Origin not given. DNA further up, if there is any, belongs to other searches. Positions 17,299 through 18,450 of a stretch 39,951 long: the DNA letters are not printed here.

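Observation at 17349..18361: Autonomous moron encoding a membrane-anchored J-domain-like protein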

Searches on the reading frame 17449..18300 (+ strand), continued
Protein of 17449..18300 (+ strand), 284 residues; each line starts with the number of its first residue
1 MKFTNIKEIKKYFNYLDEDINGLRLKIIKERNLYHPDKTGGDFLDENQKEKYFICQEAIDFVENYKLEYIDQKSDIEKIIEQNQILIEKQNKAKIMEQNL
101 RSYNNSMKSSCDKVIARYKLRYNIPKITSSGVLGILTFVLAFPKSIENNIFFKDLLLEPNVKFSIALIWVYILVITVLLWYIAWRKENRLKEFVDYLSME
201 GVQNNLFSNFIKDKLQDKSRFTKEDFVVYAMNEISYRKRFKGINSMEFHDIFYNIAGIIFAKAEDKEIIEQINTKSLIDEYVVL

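Call 48: list_cluster_members(proteins=[P0010, P0011, P0012, P0014, P0016, P0017, P0021, P0022, P0044, P0066])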
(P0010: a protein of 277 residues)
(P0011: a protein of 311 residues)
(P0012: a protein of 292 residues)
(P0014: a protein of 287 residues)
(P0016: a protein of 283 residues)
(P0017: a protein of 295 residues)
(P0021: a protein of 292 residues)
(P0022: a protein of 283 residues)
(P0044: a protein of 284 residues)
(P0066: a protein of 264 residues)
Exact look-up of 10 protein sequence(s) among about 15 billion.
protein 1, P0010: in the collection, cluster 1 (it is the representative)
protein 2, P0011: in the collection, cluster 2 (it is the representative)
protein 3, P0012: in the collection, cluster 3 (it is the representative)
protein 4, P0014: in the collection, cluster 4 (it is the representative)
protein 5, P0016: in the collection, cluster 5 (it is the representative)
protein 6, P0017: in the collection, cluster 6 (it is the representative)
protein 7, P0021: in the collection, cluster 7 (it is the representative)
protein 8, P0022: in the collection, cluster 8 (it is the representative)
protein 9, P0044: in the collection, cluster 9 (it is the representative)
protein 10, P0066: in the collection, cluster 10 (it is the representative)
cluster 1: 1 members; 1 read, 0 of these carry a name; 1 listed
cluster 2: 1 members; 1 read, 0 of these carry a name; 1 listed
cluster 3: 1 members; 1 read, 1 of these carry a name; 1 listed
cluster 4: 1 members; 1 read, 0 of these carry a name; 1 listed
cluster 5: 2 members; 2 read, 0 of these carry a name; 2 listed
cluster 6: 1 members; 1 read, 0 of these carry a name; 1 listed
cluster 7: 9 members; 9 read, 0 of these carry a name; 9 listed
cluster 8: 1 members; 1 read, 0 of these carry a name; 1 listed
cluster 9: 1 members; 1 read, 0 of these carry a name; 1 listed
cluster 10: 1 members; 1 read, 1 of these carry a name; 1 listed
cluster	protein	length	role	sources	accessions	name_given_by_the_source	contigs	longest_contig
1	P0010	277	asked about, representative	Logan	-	-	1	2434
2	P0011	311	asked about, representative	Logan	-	-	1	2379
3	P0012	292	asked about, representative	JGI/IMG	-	hypothetical protein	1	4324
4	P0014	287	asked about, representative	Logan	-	-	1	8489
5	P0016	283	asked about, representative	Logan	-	-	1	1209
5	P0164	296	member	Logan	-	-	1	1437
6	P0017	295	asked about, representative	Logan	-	-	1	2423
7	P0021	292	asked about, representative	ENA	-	-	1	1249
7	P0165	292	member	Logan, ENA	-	-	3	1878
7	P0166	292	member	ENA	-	-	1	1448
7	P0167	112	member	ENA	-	-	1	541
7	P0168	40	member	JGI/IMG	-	-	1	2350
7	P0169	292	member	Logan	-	-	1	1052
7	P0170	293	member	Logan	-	-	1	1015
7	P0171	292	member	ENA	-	-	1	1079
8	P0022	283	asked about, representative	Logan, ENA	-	-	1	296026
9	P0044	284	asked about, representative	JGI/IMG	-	-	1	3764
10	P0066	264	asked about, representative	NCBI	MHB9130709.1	MAG: J domain-containing protein [Armatimonadota bacterium]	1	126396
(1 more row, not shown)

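Call 49: find_encoding_contigs(protein=P0022, flank=8000, max_places=2)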
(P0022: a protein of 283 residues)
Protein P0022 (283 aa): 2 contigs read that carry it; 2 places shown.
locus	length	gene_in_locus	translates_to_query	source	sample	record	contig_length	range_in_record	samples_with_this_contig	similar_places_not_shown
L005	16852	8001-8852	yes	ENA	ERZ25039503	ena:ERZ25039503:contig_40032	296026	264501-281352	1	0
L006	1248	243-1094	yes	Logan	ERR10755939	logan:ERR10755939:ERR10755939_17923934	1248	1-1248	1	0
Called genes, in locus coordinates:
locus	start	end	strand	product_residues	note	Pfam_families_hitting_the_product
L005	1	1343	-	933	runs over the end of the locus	-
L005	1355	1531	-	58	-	-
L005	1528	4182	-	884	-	PF25209:Phage_capsid_4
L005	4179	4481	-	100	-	-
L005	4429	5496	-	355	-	PF05136:Phage_portal_2 (faint)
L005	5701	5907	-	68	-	-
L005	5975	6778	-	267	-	PF00106:adh_short, PF13561:adh_short_C2, PF08659:KR (weak)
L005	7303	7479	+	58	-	-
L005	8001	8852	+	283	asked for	-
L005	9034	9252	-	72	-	-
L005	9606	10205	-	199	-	-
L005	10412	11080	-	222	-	PF03237:Terminase_6N (weak)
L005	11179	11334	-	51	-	-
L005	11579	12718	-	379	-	-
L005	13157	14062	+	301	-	-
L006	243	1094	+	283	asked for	-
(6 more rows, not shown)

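Call 50: find_encoding_contigs(protein=P0066, flank=8000, max_places=2)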
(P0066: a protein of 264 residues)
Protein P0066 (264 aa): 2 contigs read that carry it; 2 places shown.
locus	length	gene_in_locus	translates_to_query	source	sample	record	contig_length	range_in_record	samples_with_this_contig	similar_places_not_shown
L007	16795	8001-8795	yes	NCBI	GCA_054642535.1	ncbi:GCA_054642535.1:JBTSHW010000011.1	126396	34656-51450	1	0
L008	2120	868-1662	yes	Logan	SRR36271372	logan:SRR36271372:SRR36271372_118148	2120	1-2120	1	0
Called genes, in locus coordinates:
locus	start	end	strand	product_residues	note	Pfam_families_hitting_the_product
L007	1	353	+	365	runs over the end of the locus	PF01208:URO-D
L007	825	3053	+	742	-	PF00580:UvrD-helicase, PF13245:AAA_19, PF13604:AAA_30 (faint), PF01443:Viral_helicase1 (faint), PF13361:UvrD_C, PF13538:UvrD_C_2 (weak), PF21196:PcrA_UvrD_tudor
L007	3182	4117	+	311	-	PF01208:URO-D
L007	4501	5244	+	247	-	-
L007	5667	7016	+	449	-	-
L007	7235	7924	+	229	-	PF02585:PIG-L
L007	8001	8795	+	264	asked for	-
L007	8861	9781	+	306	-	PF01609:DDE_Tnp_1, PF13359:DDE_Tnp_4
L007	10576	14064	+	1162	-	-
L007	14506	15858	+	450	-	PF00083:Sugar_tr (faint), PF07690:MFS_1, PF12832:MFS_1_like (faint), PF13347:MFS_2 (weak), PF07690:MFS_1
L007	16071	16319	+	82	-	-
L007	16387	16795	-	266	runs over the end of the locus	PF03306:AAL_decarboxy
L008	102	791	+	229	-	PF02585:PIG-L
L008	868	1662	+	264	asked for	-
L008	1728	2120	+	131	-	?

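Call 51: find_encoding_contigs(protein=P0014, flank=8000, max_places=2)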
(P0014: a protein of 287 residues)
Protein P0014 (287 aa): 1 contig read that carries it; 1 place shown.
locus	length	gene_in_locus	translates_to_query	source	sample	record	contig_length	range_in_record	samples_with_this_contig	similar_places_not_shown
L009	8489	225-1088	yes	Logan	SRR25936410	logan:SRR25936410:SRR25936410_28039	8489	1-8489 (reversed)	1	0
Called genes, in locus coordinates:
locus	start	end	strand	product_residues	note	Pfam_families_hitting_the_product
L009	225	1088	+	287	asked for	-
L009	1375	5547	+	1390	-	-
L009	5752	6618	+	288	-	-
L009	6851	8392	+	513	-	PF16289:PIN_12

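Call 52: search_protein_families(library=phrogs, alignment_id=A2, max_evalue=0.001)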
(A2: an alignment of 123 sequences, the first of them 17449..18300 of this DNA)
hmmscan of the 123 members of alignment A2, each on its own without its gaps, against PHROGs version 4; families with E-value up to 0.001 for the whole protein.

A. member 1, window:17449-18300:+ (284 aa): 0 families

B. families by the number of members that match (of 123 scanned): 3 families
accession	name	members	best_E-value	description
phrog_14336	-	2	0.00029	-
phrog_21661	-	1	0.00012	-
phrog_944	-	1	0.0004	membrane protein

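Call 53: search_protein_families(library=padloc, alignment_id=A2, max_evalue=0.01)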
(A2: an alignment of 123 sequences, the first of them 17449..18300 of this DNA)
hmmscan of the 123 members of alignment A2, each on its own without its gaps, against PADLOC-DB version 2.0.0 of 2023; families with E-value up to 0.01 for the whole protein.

A. member 1, window:17449-18300:+ (284 aa): 0 families

B. families by the number of members that match (of 123 scanned): 9 families
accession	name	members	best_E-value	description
PDLC00808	Cyclase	1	0.0005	oligonucleotide-cyclase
PDLC02753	PbeC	1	0.00082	PbeC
PDLC02336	AbiLi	1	0.0022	AbiLi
PDLC03702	HEase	1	0.0022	homing endonuclease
PDLC04065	PD-T4-7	1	0.0029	-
PDLC03843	LeoC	1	0.0029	-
PDLC04300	PDC-M02B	1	0.0046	-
PDLC02345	AbiH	1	0.0055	AbiH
PDLC02715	PbeC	1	0.0071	PbeC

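Call 63: search_dna_similar(query=P0062, collection=phages, mode=protein, max_evalue=0.001, max_rows=30)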
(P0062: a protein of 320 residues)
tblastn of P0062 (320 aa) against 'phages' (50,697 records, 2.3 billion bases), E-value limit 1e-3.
No match.

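Call 64: search_dna_similar(query=P0062, collection=plasmids, mode=protein, max_evalue=0.001, max_rows=30)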
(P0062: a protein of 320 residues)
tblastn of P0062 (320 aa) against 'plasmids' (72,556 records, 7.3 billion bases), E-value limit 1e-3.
No match.

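Call 65: list_cluster_members(proteins=[P0013, P0015, P0018, P0019, P0020, P0023, P0025, P0028, P0030, P0062])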
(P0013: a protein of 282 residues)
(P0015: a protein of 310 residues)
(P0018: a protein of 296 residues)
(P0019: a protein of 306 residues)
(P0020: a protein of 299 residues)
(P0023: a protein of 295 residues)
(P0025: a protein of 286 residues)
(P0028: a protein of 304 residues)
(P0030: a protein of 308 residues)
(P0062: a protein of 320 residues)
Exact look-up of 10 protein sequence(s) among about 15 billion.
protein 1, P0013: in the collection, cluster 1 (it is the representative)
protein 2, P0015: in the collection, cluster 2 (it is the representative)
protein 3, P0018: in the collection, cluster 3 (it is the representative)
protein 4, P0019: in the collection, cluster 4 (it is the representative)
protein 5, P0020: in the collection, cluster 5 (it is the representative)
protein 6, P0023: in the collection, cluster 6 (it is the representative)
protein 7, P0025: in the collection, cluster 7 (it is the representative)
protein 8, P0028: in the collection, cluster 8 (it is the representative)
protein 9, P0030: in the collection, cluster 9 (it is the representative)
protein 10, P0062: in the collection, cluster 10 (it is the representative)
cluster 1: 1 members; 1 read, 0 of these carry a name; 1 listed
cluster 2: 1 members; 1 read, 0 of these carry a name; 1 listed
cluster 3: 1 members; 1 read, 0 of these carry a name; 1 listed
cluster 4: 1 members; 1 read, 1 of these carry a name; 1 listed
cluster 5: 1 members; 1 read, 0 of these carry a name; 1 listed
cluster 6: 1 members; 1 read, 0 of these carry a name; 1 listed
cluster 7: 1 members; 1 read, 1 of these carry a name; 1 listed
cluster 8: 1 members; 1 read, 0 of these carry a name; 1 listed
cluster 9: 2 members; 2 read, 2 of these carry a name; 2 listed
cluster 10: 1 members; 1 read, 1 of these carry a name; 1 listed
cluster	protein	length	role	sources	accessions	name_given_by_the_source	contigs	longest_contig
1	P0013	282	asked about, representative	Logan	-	-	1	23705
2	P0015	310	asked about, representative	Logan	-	-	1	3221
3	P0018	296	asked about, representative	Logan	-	-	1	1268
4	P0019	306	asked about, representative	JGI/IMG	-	hypothetical protein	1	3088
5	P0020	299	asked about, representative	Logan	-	-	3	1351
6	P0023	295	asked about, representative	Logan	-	-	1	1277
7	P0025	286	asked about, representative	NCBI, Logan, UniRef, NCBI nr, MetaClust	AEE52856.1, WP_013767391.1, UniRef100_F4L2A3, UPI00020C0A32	hypothetical protein [Haliscomenobacter hydrossis] | Uncharacterized protein n=1 Tax=Haliscomenobacter hydrossis (strain ATCC 27775 / DSM 1100 ... | status=active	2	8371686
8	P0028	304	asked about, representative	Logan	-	-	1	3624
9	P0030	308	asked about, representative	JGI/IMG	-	hypothetical protein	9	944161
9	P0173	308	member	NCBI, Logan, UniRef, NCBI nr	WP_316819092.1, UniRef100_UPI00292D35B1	hypothetical protein [Pedobacter nyackensis] | hypothetical protein n=1 Tax=Pedobacter nyackensis TaxID=475255 RepID=UPI00292D35B1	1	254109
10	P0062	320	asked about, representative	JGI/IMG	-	hypothetical protein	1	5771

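Call 67: find_encoding_contigs(protein=P0025, flank=10000, max_places=1)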
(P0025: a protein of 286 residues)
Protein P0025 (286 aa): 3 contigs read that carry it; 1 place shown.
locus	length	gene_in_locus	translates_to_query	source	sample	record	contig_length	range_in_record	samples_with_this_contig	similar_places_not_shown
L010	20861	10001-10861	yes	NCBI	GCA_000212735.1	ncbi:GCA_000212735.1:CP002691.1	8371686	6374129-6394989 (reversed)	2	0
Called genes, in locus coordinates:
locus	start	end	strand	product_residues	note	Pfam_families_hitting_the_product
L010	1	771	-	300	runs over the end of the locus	PF01145:Band_7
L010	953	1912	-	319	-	-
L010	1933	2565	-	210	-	PF12844:HTH_19 (weak), PF01381:HTH_3 (weak)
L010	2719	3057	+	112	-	-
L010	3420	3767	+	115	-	PF05635:23S_rRNA_IVP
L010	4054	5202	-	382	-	-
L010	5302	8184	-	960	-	PF13424:TPR_12, PF00515:TPR_1, PF24885:TPR_NPHP3, PF13374:TPR_10, PF13424:TPR_12, PF00515:TPR_1, PF24885:TPR_NPHP3, PF13424:TPR_12, +25 more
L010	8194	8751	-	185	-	-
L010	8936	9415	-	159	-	PF19898:DUF6371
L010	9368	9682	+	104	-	PF00436:SSB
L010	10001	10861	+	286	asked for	-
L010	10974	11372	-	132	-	-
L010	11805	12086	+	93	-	PF09720:Unstab_antitox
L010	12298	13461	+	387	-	PF04326:SLFN_AlbA_2, PF13749:HATPase_c_4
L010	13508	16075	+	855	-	-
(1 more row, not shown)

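Call 68: find_encoding_contigs(protein=P0030, flank=10000, max_places=3)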
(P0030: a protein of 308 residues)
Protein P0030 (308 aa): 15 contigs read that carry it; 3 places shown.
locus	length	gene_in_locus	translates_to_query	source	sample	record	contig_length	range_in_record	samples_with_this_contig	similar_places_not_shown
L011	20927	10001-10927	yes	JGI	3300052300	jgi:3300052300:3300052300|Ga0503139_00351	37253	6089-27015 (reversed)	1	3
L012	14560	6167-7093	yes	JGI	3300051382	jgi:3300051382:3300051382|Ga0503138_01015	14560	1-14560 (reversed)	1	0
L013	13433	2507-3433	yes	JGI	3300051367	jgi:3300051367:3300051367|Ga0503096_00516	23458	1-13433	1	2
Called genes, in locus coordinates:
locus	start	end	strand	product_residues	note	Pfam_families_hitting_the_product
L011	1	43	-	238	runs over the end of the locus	PF08401:ArdcN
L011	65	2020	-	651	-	PF14293:YWFCY (weak), PF02534:T4SS-DNA_transf, PF10412:TrwB_AAD_bind, PF12696:TraG-D_C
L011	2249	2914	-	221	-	-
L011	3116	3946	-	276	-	PF13595:DUF4138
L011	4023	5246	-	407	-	PF12508:Transposon_TraM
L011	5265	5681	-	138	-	-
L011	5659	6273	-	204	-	-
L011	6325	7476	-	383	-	PF07863:CtnDOT_TraJ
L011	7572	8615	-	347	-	-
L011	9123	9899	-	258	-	-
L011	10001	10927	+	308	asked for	-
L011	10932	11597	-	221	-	-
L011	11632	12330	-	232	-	-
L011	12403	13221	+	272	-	PF14253:AbiH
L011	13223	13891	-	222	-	-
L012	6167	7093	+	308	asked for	-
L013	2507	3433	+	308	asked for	-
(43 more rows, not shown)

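Call 69: find_encoding_contigs(protein=P0013, flank=10000, max_places=1)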
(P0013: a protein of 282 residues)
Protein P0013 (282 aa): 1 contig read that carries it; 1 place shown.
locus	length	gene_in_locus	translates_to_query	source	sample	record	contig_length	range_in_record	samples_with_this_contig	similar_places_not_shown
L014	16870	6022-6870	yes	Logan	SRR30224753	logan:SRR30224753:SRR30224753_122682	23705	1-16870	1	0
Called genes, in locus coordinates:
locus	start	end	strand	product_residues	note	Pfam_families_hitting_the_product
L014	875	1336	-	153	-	PF08281:Sigma70_r4_2, PF00196:GerE (weak)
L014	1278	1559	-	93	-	PF11753:DUF3310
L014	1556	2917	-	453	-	PF00176:SNF2-rel_dom, PF00270:DEAD, PF04851:ResIII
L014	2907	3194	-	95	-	PF08774:VRR_NUC (weak)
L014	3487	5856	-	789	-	PF05272:VapE-like_dom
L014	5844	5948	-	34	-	-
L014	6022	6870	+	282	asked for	-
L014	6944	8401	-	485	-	PF00145:DNA_methylase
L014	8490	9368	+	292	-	-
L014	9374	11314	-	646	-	PF00476:DNA_pol_A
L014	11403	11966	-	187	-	-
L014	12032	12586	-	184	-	PF10991:Enc34_ssDNA-bd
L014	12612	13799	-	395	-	PF10926:DUF2800, PF12705:PDDEXK_1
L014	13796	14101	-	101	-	-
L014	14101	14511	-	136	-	-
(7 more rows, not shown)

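Call 71: predict_structure(alignment_id=A2)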
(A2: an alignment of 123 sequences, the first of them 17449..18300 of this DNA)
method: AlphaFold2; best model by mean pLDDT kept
length: 284 residues; sequences in the alignment: 123
mean_pLDDT: 94.7   pTM: 0.73
mean pLDDT of the five models: 94.7, 93.3, 93.0, 92.7, 92.4
residues with pLDDT >= 90: 247; 70-90: 37; 50-70: 0; < 50: 0
segments of 3 or more residues with pLDDT < 50: none
pLDDT, mean of each block of 10 residues (from residue 1): 93 95 97 97 97 97 89 91 96 96 96 95 96 96 91 89 94 97 95 96 97 90 97 92 88 97 97 97 96
secondary structure, 60 per line:
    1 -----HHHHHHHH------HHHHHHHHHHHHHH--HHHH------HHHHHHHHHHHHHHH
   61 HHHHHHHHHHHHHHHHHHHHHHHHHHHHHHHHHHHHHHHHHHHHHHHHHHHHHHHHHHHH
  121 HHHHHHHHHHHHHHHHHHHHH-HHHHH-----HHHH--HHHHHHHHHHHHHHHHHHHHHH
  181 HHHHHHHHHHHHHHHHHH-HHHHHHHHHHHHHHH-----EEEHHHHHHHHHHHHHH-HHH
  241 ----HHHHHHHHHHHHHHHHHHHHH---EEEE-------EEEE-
elements in order: H6-13 H20-33 H36-39 H46-141 H143-147 H153-156 H159-198 H200-214 E220-222 H223-236 H245-265 E269-272 E280-283

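Call 76: fold_search(model_id=the predicted structure, library=pdb)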
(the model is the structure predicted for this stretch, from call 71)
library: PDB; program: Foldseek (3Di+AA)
matches with E <= 10: 370; with E <= 0.001: 0
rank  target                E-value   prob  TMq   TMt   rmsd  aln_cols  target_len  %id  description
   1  1u4q_B                2.3e-01  0.30  0.20  0.18  39.9       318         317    9  Crystal Structure of Repeats 15, 16 and 17 of Chicken Brain Alpha Spectrin (released 2004-10-19)
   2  5meb_A                3.6e-01  0.84  0.21  0.44   5.7       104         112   16  Crystal structure of yeast Cdt1 C-terminal domain (released 2017-05-17)
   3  6qpq_B                4.7e-01  0.98  0.21  0.65   5.1        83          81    8  The structure of the cohesin head module elucidates the mechanism of ring opening (released 2020-02-05)
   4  4zlc_C                4.7e-01  0.97  0.22  0.39   3.6        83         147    8  Crystal structure of the ROQ domain of human Roquin-2 (released 2015-08-19)
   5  5f5f_G                5.0e-01  0.91  0.17  0.31   3.6        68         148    9  X-ray structure of Roquin ROQ domain in complex with a Selex-derived hexa-loop RNA motif (released 2016-04-06)
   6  5meb_B                5.2e-01  0.72  0.21  0.44   6.3       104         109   16  Crystal structure of yeast Cdt1 C-terminal domain (released 2017-05-17)
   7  9fxo_Sa               5.5e-01  0.96  0.17  0.49   4.0        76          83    9  CRYO-EM STRUCTURE OF LEISHMANIA MAJOR 80S RIBOSOME WITH A/P/E-SITE TRNA AND MRNA : LM32CS1C1 M2 OE MUTANT (released 2025-07-23)
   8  9fqr_Co               5.8e-01  0.33  0.25  0.28  17.8       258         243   16  96-nm repeat of axonemal doublet microtubules from bovine sperm (released 2025-03-26)
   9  5dfn_B                6.1e-01  0.84  0.19  0.28   6.4        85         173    8  Structure of Tetrahymena Telomerase P45 C-terminal domain (released 2015-10-28)
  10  1hba_B                6.1e-01  0.14  0.14  0.21  21.2       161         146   13  HIGH-RESOLUTION X-RAY STUDY OF DEOXYHEMOGLOBIN ROTHSCHILD 37BETA TRP-> ARG: A MUTATION THAT CREATES AN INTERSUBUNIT CH (released 1994-01-31)
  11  1cf7_B                6.5e-01  0.97  0.23  0.68   2.8        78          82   13  STRUCTURAL BASIS OF DNA RECOGNITION BY THE HETERODIMERIC CELL CYCLE TRANSCRIPTION FACTOR E2F-DP (released 1999-04-02)
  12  8rxx_Sa               6.5e-01  0.96  0.19  0.63   3.1        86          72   12  CRYO-EM STRUCTURE OF LEISHMANIA MAJOR 80S RIBOSOME WITH A/P/E-site tRNA AND mRNA : LM32Cs3H1 sKO STRAIN (released 2024-05-15)
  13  4ulw_A                6.5e-01  0.94  0.21  0.36   3.6        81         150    9  Crystal structure of the ROQ-domain of human ROQUIN1 (released 2015-01-14)
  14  5nbc_D                6.5e-01  0.93  0.20  0.42   3.9        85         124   12  Structure of Prokaryotic Transcription Factors (released 2018-05-16)
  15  8a98_Sa               6.5e-01  0.72  0.16  0.50   5.5        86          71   12  CRYO-EM STRUCTURE OF LEISHMANIA MAJOR 80S RIBOSOME : snoRNA MUTANT (released 2023-10-11)
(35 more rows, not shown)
